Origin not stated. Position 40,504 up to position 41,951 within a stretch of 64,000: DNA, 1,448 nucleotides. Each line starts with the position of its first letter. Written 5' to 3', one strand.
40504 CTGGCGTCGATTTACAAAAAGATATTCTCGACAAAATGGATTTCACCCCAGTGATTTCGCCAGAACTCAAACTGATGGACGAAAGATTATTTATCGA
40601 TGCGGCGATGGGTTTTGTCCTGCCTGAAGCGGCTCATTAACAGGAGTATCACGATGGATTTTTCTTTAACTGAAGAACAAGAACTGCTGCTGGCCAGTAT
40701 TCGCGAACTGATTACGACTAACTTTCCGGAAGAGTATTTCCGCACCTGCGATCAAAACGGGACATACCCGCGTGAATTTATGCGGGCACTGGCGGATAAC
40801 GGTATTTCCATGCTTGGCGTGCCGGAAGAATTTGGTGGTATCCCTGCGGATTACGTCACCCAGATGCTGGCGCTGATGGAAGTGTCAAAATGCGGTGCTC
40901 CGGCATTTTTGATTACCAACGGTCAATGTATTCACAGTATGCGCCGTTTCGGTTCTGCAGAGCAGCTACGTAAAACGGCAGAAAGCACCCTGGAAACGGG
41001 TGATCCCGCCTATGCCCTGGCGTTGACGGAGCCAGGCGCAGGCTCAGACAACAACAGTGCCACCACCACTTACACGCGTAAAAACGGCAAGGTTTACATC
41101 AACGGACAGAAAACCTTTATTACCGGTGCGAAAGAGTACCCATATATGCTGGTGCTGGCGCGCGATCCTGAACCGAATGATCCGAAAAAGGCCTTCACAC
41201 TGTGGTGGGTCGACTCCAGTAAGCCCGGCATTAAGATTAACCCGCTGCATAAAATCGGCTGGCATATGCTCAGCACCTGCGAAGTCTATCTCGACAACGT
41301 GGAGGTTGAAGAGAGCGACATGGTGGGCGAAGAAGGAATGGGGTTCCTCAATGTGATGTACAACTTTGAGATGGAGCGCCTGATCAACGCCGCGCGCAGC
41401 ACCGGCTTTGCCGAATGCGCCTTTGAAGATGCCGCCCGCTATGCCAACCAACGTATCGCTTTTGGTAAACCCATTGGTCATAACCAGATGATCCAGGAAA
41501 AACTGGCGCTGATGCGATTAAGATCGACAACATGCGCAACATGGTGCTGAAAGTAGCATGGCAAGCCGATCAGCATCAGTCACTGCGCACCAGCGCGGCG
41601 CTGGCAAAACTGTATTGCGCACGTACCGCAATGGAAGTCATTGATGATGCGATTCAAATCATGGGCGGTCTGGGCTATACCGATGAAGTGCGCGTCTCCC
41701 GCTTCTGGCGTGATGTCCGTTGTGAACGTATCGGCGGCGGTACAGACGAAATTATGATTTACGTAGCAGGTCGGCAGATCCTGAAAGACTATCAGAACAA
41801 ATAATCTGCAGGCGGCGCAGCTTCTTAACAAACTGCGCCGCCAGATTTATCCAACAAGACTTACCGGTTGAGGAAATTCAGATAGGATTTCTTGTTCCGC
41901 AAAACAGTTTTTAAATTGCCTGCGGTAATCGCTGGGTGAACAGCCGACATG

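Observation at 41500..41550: Apparent frameshift splitting the acyl-CoA dehydrogenase gene ydiO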

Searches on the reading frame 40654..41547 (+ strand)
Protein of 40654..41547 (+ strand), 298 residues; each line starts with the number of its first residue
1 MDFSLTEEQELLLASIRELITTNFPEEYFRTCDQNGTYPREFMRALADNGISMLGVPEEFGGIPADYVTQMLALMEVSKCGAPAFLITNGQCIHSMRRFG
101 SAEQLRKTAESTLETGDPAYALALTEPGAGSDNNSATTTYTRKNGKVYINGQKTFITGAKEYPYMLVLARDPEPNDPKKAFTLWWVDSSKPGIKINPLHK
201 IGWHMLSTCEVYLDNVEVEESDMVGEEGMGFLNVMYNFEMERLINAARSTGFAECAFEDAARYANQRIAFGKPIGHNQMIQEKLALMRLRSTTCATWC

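Call 26: list_cluster_members(proteins=[window:40654-41547:+, window:41532-41801:+, window:42059-42757:-, window:41850-42059:-])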
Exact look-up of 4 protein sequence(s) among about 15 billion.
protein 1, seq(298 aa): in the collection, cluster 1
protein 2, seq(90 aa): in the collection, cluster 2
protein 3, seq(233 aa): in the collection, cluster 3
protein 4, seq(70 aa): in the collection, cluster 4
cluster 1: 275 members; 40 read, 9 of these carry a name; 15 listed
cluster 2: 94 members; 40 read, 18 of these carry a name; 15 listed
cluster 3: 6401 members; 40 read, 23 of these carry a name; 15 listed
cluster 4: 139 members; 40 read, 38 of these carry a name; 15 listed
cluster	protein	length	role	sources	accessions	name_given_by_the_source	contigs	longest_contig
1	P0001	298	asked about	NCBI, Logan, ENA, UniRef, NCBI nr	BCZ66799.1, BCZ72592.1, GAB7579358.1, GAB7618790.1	acyl-CoA dehydrogenase [Escherichia coli O145:H28] | Acyl-CoA dehydrogenase n=2 Tax=Escherichia coli TaxID=562 RepID=A0AB38F3T7_ECOLX | Putative acyl-CoA dehydrogenase [Escherichia coli]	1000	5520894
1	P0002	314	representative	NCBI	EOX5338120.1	acyl-CoA dehydrogenase, partial [Escherichia coli]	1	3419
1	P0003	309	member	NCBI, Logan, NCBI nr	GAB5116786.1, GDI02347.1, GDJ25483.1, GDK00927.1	acyl-CoA dehydrogenase [Escherichia coli]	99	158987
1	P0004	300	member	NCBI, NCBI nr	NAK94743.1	acyl-CoA dehydrogenase, partial [Escherichia coli] | acyl-CoA dehydrogenase [Escherichia coli]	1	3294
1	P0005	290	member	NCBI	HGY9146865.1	TPA: acyl-CoA dehydrogenase, partial [Escherichia coli]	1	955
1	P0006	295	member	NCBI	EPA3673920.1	acyl-CoA dehydrogenase, partial [Escherichia coli]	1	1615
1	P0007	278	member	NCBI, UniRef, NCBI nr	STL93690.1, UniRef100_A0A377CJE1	Putative acyl-CoA dehydrogenase [Escherichia coli] | Acyl-CoA dehydrogenase n=1 Tax=Escherichia coli TaxID=562 RepID=A0A377CJE1_ECOLX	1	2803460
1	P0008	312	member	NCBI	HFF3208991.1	TPA: acyl-CoA dehydrogenase, partial [Escherichia coli]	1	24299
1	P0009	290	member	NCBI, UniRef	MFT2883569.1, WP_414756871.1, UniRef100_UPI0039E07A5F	acyl-CoA dehydrogenase, partial [Enterobacter sp. PR-089-C-ECC] | acyl-CoA dehydrogenase n=1 Tax=Enterobacter sp. PR-089-C-ECC TaxID=3397232 ...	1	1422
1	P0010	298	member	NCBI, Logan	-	-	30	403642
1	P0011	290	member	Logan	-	-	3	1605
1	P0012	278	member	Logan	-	-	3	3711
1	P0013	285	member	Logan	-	-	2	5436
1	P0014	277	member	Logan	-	-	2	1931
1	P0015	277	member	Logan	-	-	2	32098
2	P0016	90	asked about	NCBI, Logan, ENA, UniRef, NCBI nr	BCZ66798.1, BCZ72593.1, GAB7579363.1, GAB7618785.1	acyl-CoA dehydrogenase [Escherichia coli O145:H28] | Acyl-CoA dehydrogenase n=2 Tax=Escherichia coli TaxID=562 RepID=A0AB38F351_ECOLX | Putative acyl-CoA dehydrogenase [Escherichia coli]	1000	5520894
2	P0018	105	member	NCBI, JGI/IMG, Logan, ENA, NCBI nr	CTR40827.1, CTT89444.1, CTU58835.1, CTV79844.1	Putative acyl-CoA dehydrogenase [Escherichia coli] | acyl-CoA dehydrogenase, C-terminal domain protein [Escherichia coli DEC14B]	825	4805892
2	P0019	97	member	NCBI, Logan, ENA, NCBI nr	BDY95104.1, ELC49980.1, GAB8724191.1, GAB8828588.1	acyl-CoA dehydrogenase family protein [Escherichia coli] | hypothetical protein WEO_01896 [Escherichia coli KTE28]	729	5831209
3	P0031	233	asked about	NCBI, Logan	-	-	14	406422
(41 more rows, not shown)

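Call 27: find_encoding_contigs(protein=P0031, flank=6000, max_places=10)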
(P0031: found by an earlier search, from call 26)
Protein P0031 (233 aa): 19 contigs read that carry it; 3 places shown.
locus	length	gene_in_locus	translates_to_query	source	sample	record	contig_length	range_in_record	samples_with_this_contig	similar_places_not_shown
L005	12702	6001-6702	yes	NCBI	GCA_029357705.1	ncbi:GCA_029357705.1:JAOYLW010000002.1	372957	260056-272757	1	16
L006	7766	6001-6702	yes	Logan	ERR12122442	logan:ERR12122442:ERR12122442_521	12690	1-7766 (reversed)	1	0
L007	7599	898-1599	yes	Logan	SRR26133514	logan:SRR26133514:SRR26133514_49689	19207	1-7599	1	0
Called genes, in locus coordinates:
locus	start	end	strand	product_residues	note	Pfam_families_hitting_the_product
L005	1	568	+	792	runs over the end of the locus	PF01326:PPDK_N, PF00391:PEP-utilizers, PF02896:PEP-utilizers_C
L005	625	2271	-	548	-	PF00501:AMP-binding, PF13193:AMP-binding_C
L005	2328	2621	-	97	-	-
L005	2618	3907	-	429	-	PF01266:DAO, PF01494:FAD_binding_3, PF03486:HI0933_like, PF07992:Pyr_redox_2 (weak), PF12831:FAD_oxidored, PF13450:NAD_binding_8 (weak), PF21162:ETFQO_UQ-bd, PF26311:ETF-QO_FixC_C, +4 more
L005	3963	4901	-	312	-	PF01012:ETF, PF00766:ETF_alpha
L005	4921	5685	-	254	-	PF01012:ETF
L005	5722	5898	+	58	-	-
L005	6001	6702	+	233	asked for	PF02311:AraC_binding, PF07883:Cupin_2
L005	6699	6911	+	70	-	PF12833:HTH_18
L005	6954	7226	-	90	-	PF00441:Acyl-CoA_dh_1, PF08028:Acyl-CoA_dh_2, PF22924:ACOX_C_alpha1 (weak)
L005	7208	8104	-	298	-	PF02771:Acyl-CoA_dh_N, PF02770:Acyl-CoA_dh_M, PF00441:Acyl-CoA_dh_1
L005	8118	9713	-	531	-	PF01144:CoA_trans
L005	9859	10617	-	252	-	PF01487:DHquinase_I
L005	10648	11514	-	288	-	PF08501:Shikimate_dh_N, PF18317:SDH_C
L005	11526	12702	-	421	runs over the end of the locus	PF07690:MFS_1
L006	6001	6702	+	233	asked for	PF02311:AraC_binding, PF07883:Cupin_2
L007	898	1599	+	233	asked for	PF02311:AraC_binding, PF07883:Cupin_2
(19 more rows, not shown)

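Call 38: find_encoding_contigs(protein=P0018, flank=2500, max_places=3)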
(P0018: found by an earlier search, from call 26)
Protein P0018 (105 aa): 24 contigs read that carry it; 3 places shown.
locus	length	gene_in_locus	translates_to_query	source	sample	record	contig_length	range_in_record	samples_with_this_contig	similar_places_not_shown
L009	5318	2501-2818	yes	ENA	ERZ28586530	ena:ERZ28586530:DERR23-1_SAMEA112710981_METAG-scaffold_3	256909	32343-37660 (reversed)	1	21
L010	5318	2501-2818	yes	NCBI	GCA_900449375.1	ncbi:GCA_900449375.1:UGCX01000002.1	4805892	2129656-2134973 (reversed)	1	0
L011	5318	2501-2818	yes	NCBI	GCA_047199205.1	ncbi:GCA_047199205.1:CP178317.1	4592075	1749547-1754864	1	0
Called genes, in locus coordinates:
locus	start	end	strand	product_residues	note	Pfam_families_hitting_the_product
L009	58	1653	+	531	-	PF01144:CoA_trans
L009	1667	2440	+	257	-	PF02771:Acyl-CoA_dh_N, PF02770:Acyl-CoA_dh_M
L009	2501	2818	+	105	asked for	PF00441:Acyl-CoA_dh_1, PF08028:Acyl-CoA_dh_2, PF22924:ACOX_C_alpha1 (weak)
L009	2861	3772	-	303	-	PF02311:AraC_binding, PF07883:Cupin_2, PF00165:HTH_AraC (faint), PF12833:HTH_18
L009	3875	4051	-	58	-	-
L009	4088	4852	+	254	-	PF01012:ETF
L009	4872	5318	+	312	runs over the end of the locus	PF01012:ETF, PF00766:ETF_alpha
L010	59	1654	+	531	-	PF01144:CoA_trans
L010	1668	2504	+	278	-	PF02771:Acyl-CoA_dh_N, PF02770:Acyl-CoA_dh_M, PF00441:Acyl-CoA_dh_1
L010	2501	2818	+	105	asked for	PF00441:Acyl-CoA_dh_1, PF08028:Acyl-CoA_dh_2, PF22924:ACOX_C_alpha1 (weak)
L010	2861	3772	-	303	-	PF02311:AraC_binding, PF07883:Cupin_2, PF00165:HTH_AraC (faint), PF12833:HTH_18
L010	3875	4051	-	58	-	-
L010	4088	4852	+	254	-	PF01012:ETF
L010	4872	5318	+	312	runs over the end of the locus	PF01012:ETF, PF00766:ETF_alpha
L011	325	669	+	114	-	PF01144:CoA_trans (weak)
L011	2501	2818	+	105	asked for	PF00441:Acyl-CoA_dh_1, PF08028:Acyl-CoA_dh_2, PF22924:ACOX_C_alpha1 (weak)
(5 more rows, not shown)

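Call 39: find_encoding_contigs(protein=P0019, flank=2500, max_places=3)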
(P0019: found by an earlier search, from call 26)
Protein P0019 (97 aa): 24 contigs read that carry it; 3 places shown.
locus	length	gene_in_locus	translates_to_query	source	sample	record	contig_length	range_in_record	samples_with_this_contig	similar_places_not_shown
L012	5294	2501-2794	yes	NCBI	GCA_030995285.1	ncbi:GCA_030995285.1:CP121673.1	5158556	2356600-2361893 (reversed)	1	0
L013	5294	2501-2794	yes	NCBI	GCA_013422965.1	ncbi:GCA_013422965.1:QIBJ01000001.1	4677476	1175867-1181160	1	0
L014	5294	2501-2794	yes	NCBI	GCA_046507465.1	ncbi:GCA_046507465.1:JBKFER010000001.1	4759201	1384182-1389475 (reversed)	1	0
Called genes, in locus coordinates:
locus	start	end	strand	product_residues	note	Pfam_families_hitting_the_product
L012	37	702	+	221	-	PF01144:CoA_trans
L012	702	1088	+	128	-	-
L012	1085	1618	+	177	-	-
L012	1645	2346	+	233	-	PF02771:Acyl-CoA_dh_N, PF02770:Acyl-CoA_dh_M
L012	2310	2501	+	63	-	PF00441:Acyl-CoA_dh_1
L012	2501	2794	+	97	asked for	PF00441:Acyl-CoA_dh_1, PF08028:Acyl-CoA_dh_2, PF22924:ACOX_C_alpha1 (weak)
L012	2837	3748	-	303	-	PF02311:AraC_binding, PF07883:Cupin_2, PF00165:HTH_AraC (faint), PF12833:HTH_18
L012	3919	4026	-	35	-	-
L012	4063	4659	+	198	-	PF01012:ETF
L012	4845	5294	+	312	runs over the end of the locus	PF01012:ETF, PF00766:ETF_alpha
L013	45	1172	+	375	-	PF01144:CoA_trans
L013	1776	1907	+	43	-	PF02771:Acyl-CoA_dh_N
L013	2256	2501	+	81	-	PF00441:Acyl-CoA_dh_1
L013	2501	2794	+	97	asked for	PF00441:Acyl-CoA_dh_1, PF08028:Acyl-CoA_dh_2, PF22924:ACOX_C_alpha1 (weak)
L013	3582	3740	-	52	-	-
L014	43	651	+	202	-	PF01144:CoA_trans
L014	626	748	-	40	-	-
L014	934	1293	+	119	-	-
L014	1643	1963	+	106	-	PF02771:Acyl-CoA_dh_N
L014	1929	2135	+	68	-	PF02770:Acyl-CoA_dh_M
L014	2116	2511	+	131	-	PF02770:Acyl-CoA_dh_M (weak), PF00441:Acyl-CoA_dh_1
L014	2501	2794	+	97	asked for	PF00441:Acyl-CoA_dh_1, PF08028:Acyl-CoA_dh_2, PF22924:ACOX_C_alpha1 (weak)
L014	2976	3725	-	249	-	PF02311:AraC_binding, PF07883:Cupin_2, PF12833:HTH_18 (weak)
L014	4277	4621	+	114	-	PF01012:ETF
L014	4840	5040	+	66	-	-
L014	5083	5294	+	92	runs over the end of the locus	PF01012:ETF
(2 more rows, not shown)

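Call 47: search_protein_families(proteins=[P0001, P0016], library=ncbifam, max_evalue=0.00001)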
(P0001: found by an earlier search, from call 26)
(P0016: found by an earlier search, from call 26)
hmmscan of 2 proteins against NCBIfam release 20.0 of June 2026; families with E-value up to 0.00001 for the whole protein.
P0001 (298 aa): 20 families
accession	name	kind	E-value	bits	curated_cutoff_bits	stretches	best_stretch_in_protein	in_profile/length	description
NF008997.0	PRK12341.1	equivalog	1.8e-172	573.7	537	1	1-290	1-290/382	acyl-CoA dehydrogenase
NF002885.1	PRK03354.1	equivalog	1.8e-95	320.2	540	1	1-291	1-288/378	crotonobetainyl-CoA dehydrogenase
NF042972.1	AcrlCoAredClosAcrC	equivalog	1.7e-49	168.5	640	1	1-297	1-296/378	acryloyl-CoA reductase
NF058590.1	AcCoDHFadEBacil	equivalog_domain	2.4e-36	125.4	600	1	5-290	21-305/586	acyl-CoA dehydrogenase FadE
NF043006.1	CyhCrbnylCoADH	equivalog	8.1e-36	123.8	650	1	6-285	5-284/380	cyclohexane-1-carbonyl-CoA dehydrogenase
NF042439.1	SulpropCoADesulf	equivalog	1.5e-35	122.7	600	1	29-290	16-283/379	3-sulfinopropanoyl-CoA desulfinase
NF045552.1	GlutCoADH_Des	equivalog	2e-35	122.7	470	1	1-288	1-290/387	glutaryl-CoA dehydrogenase Acd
NF053553.1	prodigi_MBC_PigA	equivalog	1.2e-30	106.9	500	1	1-294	1-297/381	prodigiosin MBC biosynthesis dehydrogenase PigA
TIGR03207.1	cyc_hxne_CoA_dh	equivalog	1.6e-27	96.3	575.35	1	9-298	5-294/372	cyclohexanecarboxyl-CoA dehydrogenase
NF052270.1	Staph_DH_FadE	equivalog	1.1e-26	93.6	600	1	5-293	21-310/400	acyl-CoA dehydrogenase FadE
NF045652.1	ProlPCPDhRedW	equivalog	4.7e-26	91.5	650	1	39-291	30-289/376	L-prolyl-[peptidyl-carrier protein] dehydrogenase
TIGR03204.1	pimC_large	equivalog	4.8e-20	71.8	623.85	1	41-289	44-289/395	pimeloyl-CoA dehydrogenase large subunit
TIGR04022.1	sulfur_SfnB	equivalog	2e-15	56.6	430.9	1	31-267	27-257/391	SfnB family sulfur acquisition oxidoreductase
NF049984.1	Rv1679_FadE16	equivalog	2.8e-14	53.2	600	1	30-265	17-251/371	Rv1679 family acyl-CoA dehydrogenase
TIGR03203.1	pimD_small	equivalog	2.3e-13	50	652.7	1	2-287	1-285/378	pimeloyl-CoA dehydrogenase small subunit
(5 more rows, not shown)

P0016 (90 aa): 12 families
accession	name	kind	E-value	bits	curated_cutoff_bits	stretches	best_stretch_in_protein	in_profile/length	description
NF008997.0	PRK12341.1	equivalog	2.4e-53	181.6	537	1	1-89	294-382/382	acyl-CoA dehydrogenase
NF002885.1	PRK03354.1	equivalog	7e-31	107.6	540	1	1-88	291-378/378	crotonobetainyl-CoA dehydrogenase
NF042439.1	SulpropCoADesulf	equivalog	1.2e-14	53.9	600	1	2-85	288-372/379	3-sulfinopropanoyl-CoA desulfinase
NF037942.1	ac_ACP_DH_MbtN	equivalog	6e-14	51.6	700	1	12-88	294-370/376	mycobactin biosynthesis acyl-ACP dehydrogenase MbtN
NF042972.1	AcrlCoAredClosAcrC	equivalog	2.3e-13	49.6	640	1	2-85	295-378/378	acryloyl-CoA reductase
NF043006.1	CyhCrbnylCoADH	equivalog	8.3e-13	48.1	650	1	2-86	294-378/380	cyclohexane-1-carbonyl-CoA dehydrogenase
NF058590.1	AcCoDHFadEBacil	equivalog_domain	1e-11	44.1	600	1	20-84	347-411/586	acyl-CoA dehydrogenase FadE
NF053553.1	prodigi_MBC_PigA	equivalog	1.6e-09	37.4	500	1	2-81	298-377/381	prodigiosin MBC biosynthesis dehydrogenase PigA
NF045552.1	GlutCoADH_Des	equivalog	1e-08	34.8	470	1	2-75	297-371/387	glutaryl-CoA dehydrogenase Acd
TIGR03207.1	cyc_hxne_CoA_dh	equivalog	4.1e-08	32.4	575.35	1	2-82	291-370/372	cyclohexanecarboxyl-CoA dehydrogenase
NF045652.1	ProlPCPDhRedW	equivalog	2.2e-07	30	650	1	2-75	293-365/376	L-prolyl-[peptidyl-carrier protein] dehydrogenase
NF008594.0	PRK11561.1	equivalog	5.3e-06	25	545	1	19-79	375-435/540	isovaleryl-CoA dehydrogenase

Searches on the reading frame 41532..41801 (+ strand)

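Call 47: search_protein_families(proteins=[P0001, P0016], library=ncbifam, max_evalue=0.00001)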
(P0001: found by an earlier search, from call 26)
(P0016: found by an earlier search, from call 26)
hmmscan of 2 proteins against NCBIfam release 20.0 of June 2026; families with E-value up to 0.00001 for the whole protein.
P0001 (298 aa): 20 families
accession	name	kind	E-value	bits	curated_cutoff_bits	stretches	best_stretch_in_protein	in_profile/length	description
NF008997.0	PRK12341.1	equivalog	1.8e-172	573.7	537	1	1-290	1-290/382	acyl-CoA dehydrogenase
NF002885.1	PRK03354.1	equivalog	1.8e-95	320.2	540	1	1-291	1-288/378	crotonobetainyl-CoA dehydrogenase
NF042972.1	AcrlCoAredClosAcrC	equivalog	1.7e-49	168.5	640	1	1-297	1-296/378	acryloyl-CoA reductase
NF058590.1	AcCoDHFadEBacil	equivalog_domain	2.4e-36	125.4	600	1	5-290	21-305/586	acyl-CoA dehydrogenase FadE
NF043006.1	CyhCrbnylCoADH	equivalog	8.1e-36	123.8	650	1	6-285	5-284/380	cyclohexane-1-carbonyl-CoA dehydrogenase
NF042439.1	SulpropCoADesulf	equivalog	1.5e-35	122.7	600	1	29-290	16-283/379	3-sulfinopropanoyl-CoA desulfinase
NF045552.1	GlutCoADH_Des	equivalog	2e-35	122.7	470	1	1-288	1-290/387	glutaryl-CoA dehydrogenase Acd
NF053553.1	prodigi_MBC_PigA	equivalog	1.2e-30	106.9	500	1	1-294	1-297/381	prodigiosin MBC biosynthesis dehydrogenase PigA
TIGR03207.1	cyc_hxne_CoA_dh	equivalog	1.6e-27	96.3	575.35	1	9-298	5-294/372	cyclohexanecarboxyl-CoA dehydrogenase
NF052270.1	Staph_DH_FadE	equivalog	1.1e-26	93.6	600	1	5-293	21-310/400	acyl-CoA dehydrogenase FadE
NF045652.1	ProlPCPDhRedW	equivalog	4.7e-26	91.5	650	1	39-291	30-289/376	L-prolyl-[peptidyl-carrier protein] dehydrogenase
TIGR03204.1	pimC_large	equivalog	4.8e-20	71.8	623.85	1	41-289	44-289/395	pimeloyl-CoA dehydrogenase large subunit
TIGR04022.1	sulfur_SfnB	equivalog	2e-15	56.6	430.9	1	31-267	27-257/391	SfnB family sulfur acquisition oxidoreductase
NF049984.1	Rv1679_FadE16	equivalog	2.8e-14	53.2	600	1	30-265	17-251/371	Rv1679 family acyl-CoA dehydrogenase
TIGR03203.1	pimD_small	equivalog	2.3e-13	50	652.7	1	2-287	1-285/378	pimeloyl-CoA dehydrogenase small subunit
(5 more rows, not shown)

P0016 (90 aa): 12 families
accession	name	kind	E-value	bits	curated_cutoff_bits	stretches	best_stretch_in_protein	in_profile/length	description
NF008997.0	PRK12341.1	equivalog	2.4e-53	181.6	537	1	1-89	294-382/382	acyl-CoA dehydrogenase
NF002885.1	PRK03354.1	equivalog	7e-31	107.6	540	1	1-88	291-378/378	crotonobetainyl-CoA dehydrogenase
NF042439.1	SulpropCoADesulf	equivalog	1.2e-14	53.9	600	1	2-85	288-372/379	3-sulfinopropanoyl-CoA desulfinase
NF037942.1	ac_ACP_DH_MbtN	equivalog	6e-14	51.6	700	1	12-88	294-370/376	mycobactin biosynthesis acyl-ACP dehydrogenase MbtN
NF042972.1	AcrlCoAredClosAcrC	equivalog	2.3e-13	49.6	640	1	2-85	295-378/378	acryloyl-CoA reductase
NF043006.1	CyhCrbnylCoADH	equivalog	8.3e-13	48.1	650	1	2-86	294-378/380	cyclohexane-1-carbonyl-CoA dehydrogenase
NF058590.1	AcCoDHFadEBacil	equivalog_domain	1e-11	44.1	600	1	20-84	347-411/586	acyl-CoA dehydrogenase FadE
NF053553.1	prodigi_MBC_PigA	equivalog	1.6e-09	37.4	500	1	2-81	298-377/381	prodigiosin MBC biosynthesis dehydrogenase PigA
NF045552.1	GlutCoADH_Des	equivalog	1e-08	34.8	470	1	2-75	297-371/387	glutaryl-CoA dehydrogenase Acd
TIGR03207.1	cyc_hxne_CoA_dh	equivalog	4.1e-08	32.4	575.35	1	2-82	291-370/372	cyclohexanecarboxyl-CoA dehydrogenase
NF045652.1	ProlPCPDhRedW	equivalog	2.2e-07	30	650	1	2-75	293-365/376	L-prolyl-[peptidyl-carrier protein] dehydrogenase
NF008594.0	PRK11561.1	equivalog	5.3e-06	25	545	1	19-79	375-435/540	isovaleryl-CoA dehydrogenase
